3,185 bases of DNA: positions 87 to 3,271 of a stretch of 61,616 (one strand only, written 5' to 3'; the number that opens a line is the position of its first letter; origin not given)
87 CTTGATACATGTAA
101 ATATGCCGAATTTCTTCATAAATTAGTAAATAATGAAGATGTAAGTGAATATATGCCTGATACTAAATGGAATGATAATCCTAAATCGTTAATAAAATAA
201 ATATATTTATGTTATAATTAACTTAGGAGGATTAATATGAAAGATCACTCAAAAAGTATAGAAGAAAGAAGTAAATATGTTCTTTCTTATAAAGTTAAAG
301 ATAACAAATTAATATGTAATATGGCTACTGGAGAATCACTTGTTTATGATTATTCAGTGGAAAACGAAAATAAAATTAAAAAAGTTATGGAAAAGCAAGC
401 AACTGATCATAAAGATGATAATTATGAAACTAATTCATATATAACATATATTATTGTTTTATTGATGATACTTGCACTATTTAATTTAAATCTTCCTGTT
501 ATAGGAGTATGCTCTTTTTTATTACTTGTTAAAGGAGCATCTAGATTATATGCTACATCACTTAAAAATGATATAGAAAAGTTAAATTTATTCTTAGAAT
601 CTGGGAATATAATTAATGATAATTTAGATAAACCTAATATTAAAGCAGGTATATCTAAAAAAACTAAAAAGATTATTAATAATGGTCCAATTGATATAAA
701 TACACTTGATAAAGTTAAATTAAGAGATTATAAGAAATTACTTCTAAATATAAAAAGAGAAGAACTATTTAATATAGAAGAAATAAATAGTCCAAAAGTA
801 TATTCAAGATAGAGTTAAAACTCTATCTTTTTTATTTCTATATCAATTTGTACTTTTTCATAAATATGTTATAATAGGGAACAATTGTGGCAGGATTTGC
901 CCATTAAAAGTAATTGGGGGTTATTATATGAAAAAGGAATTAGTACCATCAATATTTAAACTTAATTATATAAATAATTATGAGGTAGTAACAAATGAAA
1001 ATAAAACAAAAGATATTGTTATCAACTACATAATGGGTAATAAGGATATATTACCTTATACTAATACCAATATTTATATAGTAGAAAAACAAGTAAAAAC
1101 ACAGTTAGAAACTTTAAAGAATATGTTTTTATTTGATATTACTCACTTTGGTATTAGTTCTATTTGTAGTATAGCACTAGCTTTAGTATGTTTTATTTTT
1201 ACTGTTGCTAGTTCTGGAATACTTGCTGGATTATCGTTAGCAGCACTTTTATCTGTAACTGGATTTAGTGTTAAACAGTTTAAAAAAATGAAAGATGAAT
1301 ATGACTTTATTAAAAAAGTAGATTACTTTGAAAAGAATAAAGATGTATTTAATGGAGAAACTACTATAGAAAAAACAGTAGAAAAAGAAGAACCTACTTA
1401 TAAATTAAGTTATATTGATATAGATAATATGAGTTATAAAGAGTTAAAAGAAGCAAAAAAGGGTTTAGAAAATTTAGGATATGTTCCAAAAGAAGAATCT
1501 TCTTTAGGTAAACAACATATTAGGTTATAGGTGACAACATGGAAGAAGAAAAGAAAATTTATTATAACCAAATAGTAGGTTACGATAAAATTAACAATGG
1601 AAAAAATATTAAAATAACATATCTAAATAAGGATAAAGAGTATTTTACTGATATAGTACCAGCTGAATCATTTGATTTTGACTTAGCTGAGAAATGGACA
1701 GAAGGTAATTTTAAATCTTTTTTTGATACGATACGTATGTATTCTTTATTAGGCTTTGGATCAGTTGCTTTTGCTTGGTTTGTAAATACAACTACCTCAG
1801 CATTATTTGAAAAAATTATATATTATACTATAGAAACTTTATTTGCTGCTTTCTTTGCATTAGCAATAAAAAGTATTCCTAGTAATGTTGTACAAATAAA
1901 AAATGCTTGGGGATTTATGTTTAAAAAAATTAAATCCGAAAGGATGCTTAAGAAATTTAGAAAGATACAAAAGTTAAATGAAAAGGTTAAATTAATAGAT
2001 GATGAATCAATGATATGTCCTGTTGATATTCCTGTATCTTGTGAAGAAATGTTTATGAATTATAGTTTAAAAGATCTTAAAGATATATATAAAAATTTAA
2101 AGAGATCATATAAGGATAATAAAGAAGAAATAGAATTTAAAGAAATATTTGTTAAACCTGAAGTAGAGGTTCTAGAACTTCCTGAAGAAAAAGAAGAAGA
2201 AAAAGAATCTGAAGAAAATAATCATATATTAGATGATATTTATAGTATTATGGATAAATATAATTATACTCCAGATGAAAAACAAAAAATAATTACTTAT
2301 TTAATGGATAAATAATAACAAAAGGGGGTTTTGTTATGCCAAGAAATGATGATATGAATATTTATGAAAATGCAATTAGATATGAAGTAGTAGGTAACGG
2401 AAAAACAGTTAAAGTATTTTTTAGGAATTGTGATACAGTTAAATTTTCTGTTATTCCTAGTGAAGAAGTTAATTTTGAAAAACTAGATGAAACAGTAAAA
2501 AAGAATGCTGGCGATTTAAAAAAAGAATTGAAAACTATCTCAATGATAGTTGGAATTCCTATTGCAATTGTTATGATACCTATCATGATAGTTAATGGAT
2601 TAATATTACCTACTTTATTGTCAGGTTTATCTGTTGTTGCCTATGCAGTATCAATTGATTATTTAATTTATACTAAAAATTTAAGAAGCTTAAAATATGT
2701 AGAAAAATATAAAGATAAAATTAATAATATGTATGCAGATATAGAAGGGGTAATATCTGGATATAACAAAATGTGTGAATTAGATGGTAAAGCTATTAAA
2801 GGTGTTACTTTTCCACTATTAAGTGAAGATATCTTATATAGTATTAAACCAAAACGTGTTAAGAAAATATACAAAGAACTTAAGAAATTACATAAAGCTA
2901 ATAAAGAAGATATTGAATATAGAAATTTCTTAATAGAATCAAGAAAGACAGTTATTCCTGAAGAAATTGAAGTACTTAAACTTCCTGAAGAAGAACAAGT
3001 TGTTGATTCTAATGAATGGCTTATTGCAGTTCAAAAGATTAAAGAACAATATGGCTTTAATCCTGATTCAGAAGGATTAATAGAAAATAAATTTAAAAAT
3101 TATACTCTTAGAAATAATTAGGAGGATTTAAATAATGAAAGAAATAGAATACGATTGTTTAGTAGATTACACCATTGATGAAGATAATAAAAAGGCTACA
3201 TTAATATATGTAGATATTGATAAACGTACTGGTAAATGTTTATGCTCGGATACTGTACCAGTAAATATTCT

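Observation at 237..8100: Ten-gene head-to-tail array of a paralogous TM-hairpin protein family with no recognisable function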

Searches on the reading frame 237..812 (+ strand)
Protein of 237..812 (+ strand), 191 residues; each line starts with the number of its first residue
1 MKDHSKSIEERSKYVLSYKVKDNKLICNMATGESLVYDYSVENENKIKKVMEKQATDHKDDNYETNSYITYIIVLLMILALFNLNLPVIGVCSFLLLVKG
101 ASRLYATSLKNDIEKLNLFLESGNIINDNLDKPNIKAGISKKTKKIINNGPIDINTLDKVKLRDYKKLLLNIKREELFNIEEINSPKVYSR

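Call 3: search_protein_families(library=pfam, proteins=[window:237-812:+], max_evalue=1)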
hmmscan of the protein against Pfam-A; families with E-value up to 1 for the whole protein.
window:237-812:+ (191 aa): 3 families
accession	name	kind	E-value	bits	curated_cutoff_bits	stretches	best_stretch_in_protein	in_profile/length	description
PF04239.17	DUF421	-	0.035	14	23.6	1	135-184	6-54/129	YetF C-terminal domain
PF04224.18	DUF417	-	0.069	13.2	27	1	35-96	54-117/175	Protein of unknown function, DUF417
PF03534.18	SpvB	-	0.14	11.8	22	1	30-72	168-210/287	Salmonella virulence plasmid 65kDa B protein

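Call 4: search_protein_families(library=ncbifam, proteins=[window:237-812:+], max_evalue=1)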
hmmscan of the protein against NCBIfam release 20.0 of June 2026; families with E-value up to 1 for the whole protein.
window:237-812:+ (191 aa): 0 families

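Call 6: search_protein_families(library=padloc, proteins=[window:237-812:+], max_evalue=1)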
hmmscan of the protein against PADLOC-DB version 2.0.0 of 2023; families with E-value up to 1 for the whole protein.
window:237-812:+ (191 aa): 0 families

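Call 7: search_protein_families(library=phrogs, proteins=[window:237-812:+], max_evalue=1)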
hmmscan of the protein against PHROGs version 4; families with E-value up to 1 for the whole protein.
window:237-812:+ (191 aa): 3 families
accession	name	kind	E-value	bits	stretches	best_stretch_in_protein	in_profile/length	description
phrog_1099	-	unknown function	0.021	16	1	120-185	11-77/80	-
phrog_19792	-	moron, auxiliary metabolic gene and host takeover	0.041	15.3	1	35-103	22-86/117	membrane protein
phrog_23342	-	unknown function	0.081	14.1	1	41-101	44-103/129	-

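Call 49: find_encoding_contigs(protein=window:237-812:+, flank=10000, max_places=6)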
Protein window:237-812:+ (191 aa): no gene with exactly this product is on record in the collection.

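Call 68: find_homologous_proteins(query=window:237-809:+, max_evalue=0.01)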
Query window:237-809:+ (191 aa): 6 proteins with E <= 0.01 among 560 candidates.
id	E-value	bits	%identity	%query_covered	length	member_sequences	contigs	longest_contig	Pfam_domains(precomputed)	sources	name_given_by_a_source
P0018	3.4e-114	397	100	100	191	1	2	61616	-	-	-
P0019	1.1e-109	382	96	100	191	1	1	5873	-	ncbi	-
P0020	1.6e-105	368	92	100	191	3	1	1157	-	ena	-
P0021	8.2e-57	210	90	60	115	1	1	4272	-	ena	-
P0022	4.5e-12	64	32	99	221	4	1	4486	-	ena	-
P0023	9.0e-10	57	33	75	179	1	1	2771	-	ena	-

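Call 69: find_encoding_contigs(protein=P0022, flank=10000, max_places=4)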
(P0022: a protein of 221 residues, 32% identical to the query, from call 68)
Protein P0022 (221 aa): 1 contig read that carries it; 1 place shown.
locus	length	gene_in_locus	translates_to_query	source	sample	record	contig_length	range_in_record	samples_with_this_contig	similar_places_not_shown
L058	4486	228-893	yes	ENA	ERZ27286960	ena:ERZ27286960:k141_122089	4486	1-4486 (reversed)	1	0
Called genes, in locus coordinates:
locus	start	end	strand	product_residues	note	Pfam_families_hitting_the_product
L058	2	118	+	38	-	?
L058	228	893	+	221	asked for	-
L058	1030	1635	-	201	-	PF02557:VanY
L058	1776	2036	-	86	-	PF04232:SpoVS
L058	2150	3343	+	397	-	-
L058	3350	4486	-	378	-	?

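Call 70: find_encoding_contigs(protein=P0023, flank=10000, max_places=4)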
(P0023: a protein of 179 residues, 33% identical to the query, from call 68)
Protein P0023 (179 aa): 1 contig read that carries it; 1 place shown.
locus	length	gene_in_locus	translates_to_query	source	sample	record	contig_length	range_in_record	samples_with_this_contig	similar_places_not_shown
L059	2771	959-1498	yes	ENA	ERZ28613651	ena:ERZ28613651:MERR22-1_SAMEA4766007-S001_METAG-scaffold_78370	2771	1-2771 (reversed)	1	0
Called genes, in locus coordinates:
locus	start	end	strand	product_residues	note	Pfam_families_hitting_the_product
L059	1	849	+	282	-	?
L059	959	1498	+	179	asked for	-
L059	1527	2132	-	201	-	PF02557:VanY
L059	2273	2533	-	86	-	PF04232:SpoVS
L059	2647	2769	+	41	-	?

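Call 71: find_encoding_contigs(protein=P0019, flank=10000, max_places=4)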
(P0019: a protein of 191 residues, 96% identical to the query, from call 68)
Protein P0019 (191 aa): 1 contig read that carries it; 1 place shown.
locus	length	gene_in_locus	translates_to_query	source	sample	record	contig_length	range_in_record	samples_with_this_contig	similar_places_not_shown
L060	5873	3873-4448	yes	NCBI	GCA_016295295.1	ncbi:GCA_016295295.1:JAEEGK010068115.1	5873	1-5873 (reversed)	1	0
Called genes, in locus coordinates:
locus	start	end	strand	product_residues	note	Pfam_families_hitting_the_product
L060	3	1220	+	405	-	?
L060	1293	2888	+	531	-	PF00005:ABC_tran, PF02463:SMC_N (faint), PF13304:AAA_21 (faint), PF12848:ABC_tran_Xtn, PF00005:ABC_tran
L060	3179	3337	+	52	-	-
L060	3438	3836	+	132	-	-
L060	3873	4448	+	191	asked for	-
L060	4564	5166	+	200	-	-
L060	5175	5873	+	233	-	?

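Call 85: predict_structure(alignment_id=A9)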
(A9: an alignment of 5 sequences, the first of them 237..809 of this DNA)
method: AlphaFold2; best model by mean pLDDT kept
length: 191 residues; sequences in the alignment: 5
mean_pLDDT: 67.5   pTM: 0.38
mean pLDDT of the five models: 67.5, 61.1, 55.6, 53.2, 52.1
residues with pLDDT >= 90: 0; 70-90: 100; 50-70: 65; < 50: 26
segments of 3 or more residues with pLDDT < 50: 1-5, 58-66, 180-191
pLDDT, mean of each block of 10 residues (from residue 1): 50 70 76 74 76 56 48 66 61 63 62 75 82 78 82 79 82 68 37 32
secondary structure, 60 per line:
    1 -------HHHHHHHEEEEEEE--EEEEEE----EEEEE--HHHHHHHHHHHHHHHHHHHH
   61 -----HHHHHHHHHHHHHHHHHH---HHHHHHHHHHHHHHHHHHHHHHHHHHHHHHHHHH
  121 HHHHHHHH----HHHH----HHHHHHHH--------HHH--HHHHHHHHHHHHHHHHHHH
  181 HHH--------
elements in order: H8-14 E15-21 E24-29 E34-38 H41-60 H66-83 H87-128 H133-136 H141-148 H162-183

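Call 89: fold_search(model_id=the predicted structure, library=pdb)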
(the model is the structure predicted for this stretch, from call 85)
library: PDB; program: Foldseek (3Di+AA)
matches with E <= 10: 1000; with E <= 0.001: 0
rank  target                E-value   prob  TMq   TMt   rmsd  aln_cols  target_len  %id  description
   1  4xdx                  2.1e-01  0.87  0.18  0.40   4.1        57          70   19  The crystal structure of soluble human interleukin 8 expressed in Pichia pastoris (released 2015-12-23)
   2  1rhp_A                2.4e-01  0.98  0.20  0.54   2.2        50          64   24  CRYSTAL STRUCTURE OF RECOMBINANT HUMAN PLATELET FACTOR 4 (released 1994-11-30)
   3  1f9s_B                2.5e-01  0.96  0.21  0.56   5.4        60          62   20  CRYSTAL STRUCTURE OF PLATELET FACTOR 4 MUTANT 2 (released 2003-08-26)
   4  6wzj_E                2.5e-01  0.96  0.18  0.48   2.8        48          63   19  LY3041658 Fab bound to CXCL2 (released 2020-11-25)
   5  1nap_C                2.5e-01  0.87  0.19  0.47   3.6        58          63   17  THE CRYSTAL STRUCTURE OF RECOMBINANT HUMAN NEUTROPHIL-ACTIVATING PEPTIDE-2 (M6L) AT 1.9-ANGSTROMS RESOLUTION (released 1995-12-19)
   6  1qe6_C                2.9e-01  0.84  0.18  0.41   4.2        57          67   19  INTERLEUKIN-8 WITH AN ADDED DISULFIDE BETWEEN RESIDUES 5 AND 33 (L5C/H33C) (released 2000-03-22)
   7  1nap_A                3.2e-01  0.84  0.18  0.42   3.5        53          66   19  THE CRYSTAL STRUCTURE OF RECOMBINANT HUMAN NEUTROPHIL-ACTIVATING PEPTIDE-2 (M6L) AT 1.9-ANGSTROMS RESOLUTION (released 1995-12-19)
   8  1f9r_B                3.5e-01  0.92  0.21  0.54   5.6        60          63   20  CRYSTAL STRUCTURE OF PLATELET FACTOR 4 MUTANT 1 (released 2003-08-26)
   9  8xvu_D                3.5e-01  0.84  0.18  0.41   3.4        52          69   21  Structure of CXCR2 bound to CXCL2 (Ligand-receptor focused map) (released 2025-01-15)
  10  1tvx_A                3.5e-01  0.82  0.18  0.43   3.5        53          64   19  NEUTROPHIL ACTIVATING PEPTIDE-2 VARIANT FORM M6L WITH FIVE ADDITIONAL AMINO TERMINAL RESIDUES (DSDLY) (released 1997-01-11)
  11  6n2u                  3.5e-01  0.80  0.18  0.40   4.0        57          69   19  IL-8 Structure from Bacterial Expression Source (released 2019-11-20)
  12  6wzk_E                3.7e-01  0.89  0.20  0.51   5.7        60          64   15  LY3041658 Fab bound to CXCL3 (released 2020-11-25)
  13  6wzl_E                3.7e-01  0.87  0.18  0.46   2.9        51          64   20  LY3041658 Fab bound to CXCL7 (released 2020-11-25)
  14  5ud5_A                3.7e-01  0.44  0.12  0.24   9.7        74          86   16  Crystal structure of the tRNA binding domain of Pyrrolysyl-tRNA synthetase bound to tRNA(Pyl) (released 2017-10-11)
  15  1qe6_B                3.9e-01  0.77  0.18  0.39   4.2        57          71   19  INTERLEUKIN-8 WITH AN ADDED DISULFIDE BETWEEN RESIDUES 5 AND 33 (L5C/H33C) (released 2000-03-22)
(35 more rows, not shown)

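Call 94: search_protein_families(library=ncbifam, proteins=[P0022], max_evalue=0.01)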
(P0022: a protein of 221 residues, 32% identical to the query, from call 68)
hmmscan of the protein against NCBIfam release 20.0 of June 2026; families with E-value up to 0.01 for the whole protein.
P0022 (221 aa): 0 families

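Call 95: search_protein_families(library=phrogs, proteins=[P0022], max_evalue=0.01)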
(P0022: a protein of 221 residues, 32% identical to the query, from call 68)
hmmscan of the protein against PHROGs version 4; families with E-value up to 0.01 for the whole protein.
P0022 (221 aa): 0 families

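Call 100: find_related_loci(query=A9, collection=metagenome_contigs, flank=8000)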
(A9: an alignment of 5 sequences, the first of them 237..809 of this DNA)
Query A9 (191 aa) in metagenome_contigs; peptide patterns used: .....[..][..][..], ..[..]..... (x = any residue, [..] = any of these).
338 stretches matched a pattern, but none encodes a relative of the query by tblastn (E <= 1e-3).

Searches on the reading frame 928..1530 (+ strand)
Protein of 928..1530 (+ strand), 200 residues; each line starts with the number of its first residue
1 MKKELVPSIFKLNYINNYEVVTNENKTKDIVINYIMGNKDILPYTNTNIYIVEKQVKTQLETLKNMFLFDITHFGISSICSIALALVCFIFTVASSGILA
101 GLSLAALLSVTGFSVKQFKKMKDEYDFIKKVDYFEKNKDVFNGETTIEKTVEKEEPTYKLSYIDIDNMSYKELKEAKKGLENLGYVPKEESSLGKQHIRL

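Call 3: search_protein_families(library=pfam, proteins=[window:928-1530:+], max_evalue=1)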
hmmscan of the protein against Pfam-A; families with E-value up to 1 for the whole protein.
window:928-1530:+ (200 aa): 3 families
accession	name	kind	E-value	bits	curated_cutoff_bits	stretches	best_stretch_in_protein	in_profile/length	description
PF08438.16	YGR210-like_G4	-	0.015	16.2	24.7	1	26-84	39-94/108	Obg-like GTPase YGR210-like, G4 motif-containing domain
PF24136.1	DUF7403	-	0.019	15.5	27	0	12-68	19-76/106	Domain of unknown function (DUF7403)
PF16897.10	MMR_HSR1_Xtn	-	0.026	15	35.2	1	2-66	16-76/106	C-terminal region of MMR_HSR1 domain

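Call 4: search_protein_families(library=ncbifam, proteins=[window:928-1530:+], max_evalue=1)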
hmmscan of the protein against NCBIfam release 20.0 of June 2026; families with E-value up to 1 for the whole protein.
window:928-1530:+ (200 aa): 1 family
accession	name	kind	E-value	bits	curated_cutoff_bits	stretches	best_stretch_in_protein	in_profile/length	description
NF009583.0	PRK13024.1-3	subfamily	0.08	10.9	721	1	73-116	602-646/755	protein translocase subunit SecDF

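Call 6: search_protein_families(library=padloc, proteins=[window:928-1530:+], max_evalue=1)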
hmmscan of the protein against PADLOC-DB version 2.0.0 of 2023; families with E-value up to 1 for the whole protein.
window:928-1530:+ (200 aa): 0 families

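Call 7: search_protein_families(library=phrogs, proteins=[window:928-1530:+], max_evalue=1)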
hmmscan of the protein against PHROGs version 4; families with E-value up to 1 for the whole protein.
window:928-1530:+ (200 aa): 3 families
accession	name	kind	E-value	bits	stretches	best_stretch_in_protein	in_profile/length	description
phrog_22319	-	unknown function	0.011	17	1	32-84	2-54/62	-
phrog_29974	-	unknown function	0.24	12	1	96-199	100-202/204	-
phrog_17964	-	unknown function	0.54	11.3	1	14-53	8-50/68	-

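Call 67: find_homologous_proteins(query=window:928-1527:+, max_evalue=0.01)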
Query window:928-1527:+ (200 aa): 3 proteins with E <= 0.01 among 445 candidates.
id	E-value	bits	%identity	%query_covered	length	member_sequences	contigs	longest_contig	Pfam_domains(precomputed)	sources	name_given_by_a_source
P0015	4.6e-122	422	100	100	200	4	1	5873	-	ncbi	-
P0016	1.9e-105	368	86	100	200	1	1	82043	-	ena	-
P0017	3.5e-62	227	88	57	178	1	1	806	-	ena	-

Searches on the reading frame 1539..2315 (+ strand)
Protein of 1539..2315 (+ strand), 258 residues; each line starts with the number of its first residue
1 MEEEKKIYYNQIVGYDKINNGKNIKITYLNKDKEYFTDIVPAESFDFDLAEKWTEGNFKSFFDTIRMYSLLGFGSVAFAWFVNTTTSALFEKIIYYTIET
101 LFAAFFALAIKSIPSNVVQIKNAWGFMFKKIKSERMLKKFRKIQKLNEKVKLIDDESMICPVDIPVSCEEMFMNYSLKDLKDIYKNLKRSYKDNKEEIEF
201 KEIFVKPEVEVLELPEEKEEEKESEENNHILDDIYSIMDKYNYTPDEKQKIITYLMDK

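Call 3: search_protein_families(library=pfam, proteins=[window:1539-2315:+], max_evalue=1)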
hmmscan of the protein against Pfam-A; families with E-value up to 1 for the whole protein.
window:1539-2315:+ (258 aa): 1 family
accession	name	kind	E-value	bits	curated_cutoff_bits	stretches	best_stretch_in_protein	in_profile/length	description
PF22679.2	T1R_D3-like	-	0.13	13.2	27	1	170-249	5-77/158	Type I restriction enzyme subunit R domain 3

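Call 4: search_protein_families(library=ncbifam, proteins=[window:1539-2315:+], max_evalue=1)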
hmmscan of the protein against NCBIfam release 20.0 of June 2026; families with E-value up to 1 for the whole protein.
window:1539-2315:+ (258 aa): 0 families

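Call 6: search_protein_families(library=padloc, proteins=[window:1539-2315:+], max_evalue=1)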
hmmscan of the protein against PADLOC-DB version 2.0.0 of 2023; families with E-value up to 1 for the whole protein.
window:1539-2315:+ (258 aa): 0 families

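Call 7: search_protein_families(library=phrogs, proteins=[window:1539-2315:+], max_evalue=1)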
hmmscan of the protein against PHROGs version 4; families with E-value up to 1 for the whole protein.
window:1539-2315:+ (258 aa): 2 families
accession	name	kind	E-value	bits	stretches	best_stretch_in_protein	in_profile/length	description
phrog_2626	-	unknown function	0.18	13.1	1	171-204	17-48/59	-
phrog_1573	-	other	0.36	12.7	1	195-227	46-78/138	DNA methyltransferase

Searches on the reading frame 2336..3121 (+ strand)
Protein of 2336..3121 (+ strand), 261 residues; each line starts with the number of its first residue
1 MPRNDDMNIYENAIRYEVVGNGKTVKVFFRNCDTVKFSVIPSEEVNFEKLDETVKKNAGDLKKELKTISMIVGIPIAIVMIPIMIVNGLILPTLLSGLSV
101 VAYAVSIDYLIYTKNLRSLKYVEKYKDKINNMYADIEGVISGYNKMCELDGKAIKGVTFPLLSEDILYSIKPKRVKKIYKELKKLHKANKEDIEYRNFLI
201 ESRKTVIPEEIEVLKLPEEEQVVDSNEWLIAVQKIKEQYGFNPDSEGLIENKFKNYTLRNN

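Call 3: search_protein_families(library=pfam, proteins=[window:2336-3121:+], max_evalue=1)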
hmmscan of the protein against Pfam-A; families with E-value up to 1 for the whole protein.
window:2336-3121:+ (261 aa): 1 family
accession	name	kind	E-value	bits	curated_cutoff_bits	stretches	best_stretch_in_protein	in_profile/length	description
PF16175.11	DUF4875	-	0.082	13.1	25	0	12-70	2-58/156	Domain of unknown function (DUF4875)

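Call 4: search_protein_families(library=ncbifam, proteins=[window:2336-3121:+], max_evalue=1)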
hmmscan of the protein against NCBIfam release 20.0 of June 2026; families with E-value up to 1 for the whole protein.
window:2336-3121:+ (261 aa): 1 family
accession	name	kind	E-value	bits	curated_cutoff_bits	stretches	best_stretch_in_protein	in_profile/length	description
NF041621.1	MXAN_5187_C_dom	domain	0.66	10.4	30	0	42-66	24-48/70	MXAN_5187 C-terminal domain-containing protein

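Call 6: search_protein_families(library=padloc, proteins=[window:2336-3121:+], max_evalue=1)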
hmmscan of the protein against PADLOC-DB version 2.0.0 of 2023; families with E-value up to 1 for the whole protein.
window:2336-3121:+ (261 aa): 1 family
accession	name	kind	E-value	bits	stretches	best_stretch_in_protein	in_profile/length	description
PDLC03819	RTasSLATT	-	0.019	12.7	1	66-210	28-144/176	DRT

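Call 7: search_protein_families(library=phrogs, proteins=[window:2336-3121:+], max_evalue=1)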
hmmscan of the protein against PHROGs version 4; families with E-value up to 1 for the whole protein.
window:2336-3121:+ (261 aa): 5 families
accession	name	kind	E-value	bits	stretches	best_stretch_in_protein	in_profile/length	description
phrog_461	-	unknown function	0.012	16.4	1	26-71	42-87/152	-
phrog_27707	-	unknown function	0.014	16.6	1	66-89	7-30/65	-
phrog_5023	-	unknown function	0.016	15.2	1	83-159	309-385/412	-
phrog_31712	-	unknown function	0.045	14.6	1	102-201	57-149/159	-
phrog_28833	-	unknown function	0.18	12.7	0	81-137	29-81/85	-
